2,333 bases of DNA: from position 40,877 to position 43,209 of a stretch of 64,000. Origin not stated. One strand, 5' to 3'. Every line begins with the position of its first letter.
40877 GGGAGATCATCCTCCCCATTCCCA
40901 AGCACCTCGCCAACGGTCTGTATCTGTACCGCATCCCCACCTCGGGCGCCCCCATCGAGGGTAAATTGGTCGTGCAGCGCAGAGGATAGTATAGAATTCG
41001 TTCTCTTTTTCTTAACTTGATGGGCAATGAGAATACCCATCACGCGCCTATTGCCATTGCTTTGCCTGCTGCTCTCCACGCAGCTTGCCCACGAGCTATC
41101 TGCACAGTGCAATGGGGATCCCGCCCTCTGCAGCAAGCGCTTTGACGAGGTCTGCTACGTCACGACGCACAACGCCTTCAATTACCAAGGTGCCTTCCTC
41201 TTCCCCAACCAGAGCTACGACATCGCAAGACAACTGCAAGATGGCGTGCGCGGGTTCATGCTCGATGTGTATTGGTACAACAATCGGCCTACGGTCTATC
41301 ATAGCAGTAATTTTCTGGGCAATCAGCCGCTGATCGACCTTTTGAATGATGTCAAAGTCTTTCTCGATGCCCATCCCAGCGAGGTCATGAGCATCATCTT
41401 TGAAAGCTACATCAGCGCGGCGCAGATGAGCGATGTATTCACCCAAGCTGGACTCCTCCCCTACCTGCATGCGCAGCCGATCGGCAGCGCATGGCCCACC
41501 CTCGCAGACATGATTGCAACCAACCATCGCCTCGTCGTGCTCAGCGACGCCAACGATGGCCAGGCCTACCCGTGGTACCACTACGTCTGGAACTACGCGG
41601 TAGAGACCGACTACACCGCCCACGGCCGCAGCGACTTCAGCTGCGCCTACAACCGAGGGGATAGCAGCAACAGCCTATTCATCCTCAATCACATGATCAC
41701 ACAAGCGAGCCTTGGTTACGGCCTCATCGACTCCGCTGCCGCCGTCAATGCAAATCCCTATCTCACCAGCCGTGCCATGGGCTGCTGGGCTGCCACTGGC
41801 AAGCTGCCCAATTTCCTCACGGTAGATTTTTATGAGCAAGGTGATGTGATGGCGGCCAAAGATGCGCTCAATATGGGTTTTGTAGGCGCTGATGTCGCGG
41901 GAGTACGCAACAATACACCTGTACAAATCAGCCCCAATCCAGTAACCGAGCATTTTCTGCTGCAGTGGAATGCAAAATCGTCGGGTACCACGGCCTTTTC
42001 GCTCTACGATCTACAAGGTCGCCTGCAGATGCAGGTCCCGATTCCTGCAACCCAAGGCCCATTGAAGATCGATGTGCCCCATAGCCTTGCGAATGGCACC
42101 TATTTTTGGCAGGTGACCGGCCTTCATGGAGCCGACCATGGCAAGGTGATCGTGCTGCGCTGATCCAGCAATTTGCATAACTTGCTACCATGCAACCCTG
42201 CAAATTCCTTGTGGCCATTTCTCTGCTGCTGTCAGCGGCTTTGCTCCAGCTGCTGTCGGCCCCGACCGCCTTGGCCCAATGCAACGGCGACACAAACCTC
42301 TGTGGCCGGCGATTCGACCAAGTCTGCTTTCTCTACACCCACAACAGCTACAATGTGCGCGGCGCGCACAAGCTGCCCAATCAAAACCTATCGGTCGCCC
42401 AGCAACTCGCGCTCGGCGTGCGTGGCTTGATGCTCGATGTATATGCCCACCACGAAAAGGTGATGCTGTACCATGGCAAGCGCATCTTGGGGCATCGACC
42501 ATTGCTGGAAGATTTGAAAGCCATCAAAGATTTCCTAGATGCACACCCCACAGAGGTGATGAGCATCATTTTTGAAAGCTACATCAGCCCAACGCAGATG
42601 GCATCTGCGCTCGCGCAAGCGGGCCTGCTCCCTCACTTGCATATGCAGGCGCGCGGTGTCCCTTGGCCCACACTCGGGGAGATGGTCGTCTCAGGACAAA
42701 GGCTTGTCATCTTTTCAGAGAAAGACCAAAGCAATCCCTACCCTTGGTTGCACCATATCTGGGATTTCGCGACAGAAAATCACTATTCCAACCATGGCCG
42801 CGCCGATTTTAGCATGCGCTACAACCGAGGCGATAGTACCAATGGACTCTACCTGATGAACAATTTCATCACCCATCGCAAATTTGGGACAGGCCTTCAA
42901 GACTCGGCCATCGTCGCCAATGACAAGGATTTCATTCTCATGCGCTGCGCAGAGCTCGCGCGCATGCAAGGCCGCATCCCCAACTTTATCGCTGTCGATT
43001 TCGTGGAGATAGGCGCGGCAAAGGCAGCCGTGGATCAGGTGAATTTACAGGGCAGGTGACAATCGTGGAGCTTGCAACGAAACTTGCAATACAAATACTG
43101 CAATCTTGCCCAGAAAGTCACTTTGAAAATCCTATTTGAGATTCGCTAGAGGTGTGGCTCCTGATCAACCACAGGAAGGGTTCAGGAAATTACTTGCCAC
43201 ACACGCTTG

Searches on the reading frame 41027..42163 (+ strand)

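Call 60: search_protein_families(library=pfam, proteins=[window:41027-42163:+], max_evalue=0.01)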
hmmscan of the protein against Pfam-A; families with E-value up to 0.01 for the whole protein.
window:41027-42163:+ (378 aa): 3 families
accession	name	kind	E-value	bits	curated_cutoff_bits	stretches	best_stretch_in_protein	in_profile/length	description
PF18962.6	Por_Secre_tail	-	4.1e-06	27.4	27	1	301-376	1-75/75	Secretion system C-terminal sorting domain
PF00388.25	PI-PLC-X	-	5.5e-05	23.3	23.1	1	46-135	12-102/144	Phosphatidylinositol-specific phospholipase C, X domain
PF25506.1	TIM-barrel_MTC6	-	0.00066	19.7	27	0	66-115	51-97/281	MTC6 partial TIM-barrel domain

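Call 74: search_protein_families(library=padloc, proteins=[window:41027-42163:+], max_evalue=0.001)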
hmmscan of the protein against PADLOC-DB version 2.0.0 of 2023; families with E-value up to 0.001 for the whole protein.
window:41027-42163:+ (378 aa): 0 families

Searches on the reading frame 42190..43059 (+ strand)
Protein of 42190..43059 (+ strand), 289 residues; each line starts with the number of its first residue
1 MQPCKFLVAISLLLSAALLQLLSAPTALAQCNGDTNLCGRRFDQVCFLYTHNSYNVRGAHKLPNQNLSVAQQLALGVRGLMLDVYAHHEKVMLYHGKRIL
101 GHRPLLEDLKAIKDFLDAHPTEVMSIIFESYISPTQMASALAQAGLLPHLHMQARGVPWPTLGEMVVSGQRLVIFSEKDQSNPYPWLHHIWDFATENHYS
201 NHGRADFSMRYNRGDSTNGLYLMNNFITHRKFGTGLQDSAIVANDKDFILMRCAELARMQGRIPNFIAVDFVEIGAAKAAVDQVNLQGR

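Call 60: search_protein_families(library=pfam, proteins=[window:42190-43059:+], max_evalue=0.01)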
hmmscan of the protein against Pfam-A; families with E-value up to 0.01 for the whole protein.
window:42190-43059:+ (289 aa): 1 family
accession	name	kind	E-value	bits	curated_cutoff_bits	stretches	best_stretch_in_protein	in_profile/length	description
PF00388.25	PI-PLC-X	-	2.1e-05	24.6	23.1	1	49-138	12-102/144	Phosphatidylinositol-specific phospholipase C, X domain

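Call 74: search_protein_families(library=padloc, proteins=[window:42190-43059:+], max_evalue=0.001)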
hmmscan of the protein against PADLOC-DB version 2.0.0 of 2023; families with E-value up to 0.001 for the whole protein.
window:42190-43059:+ (289 aa): 0 families
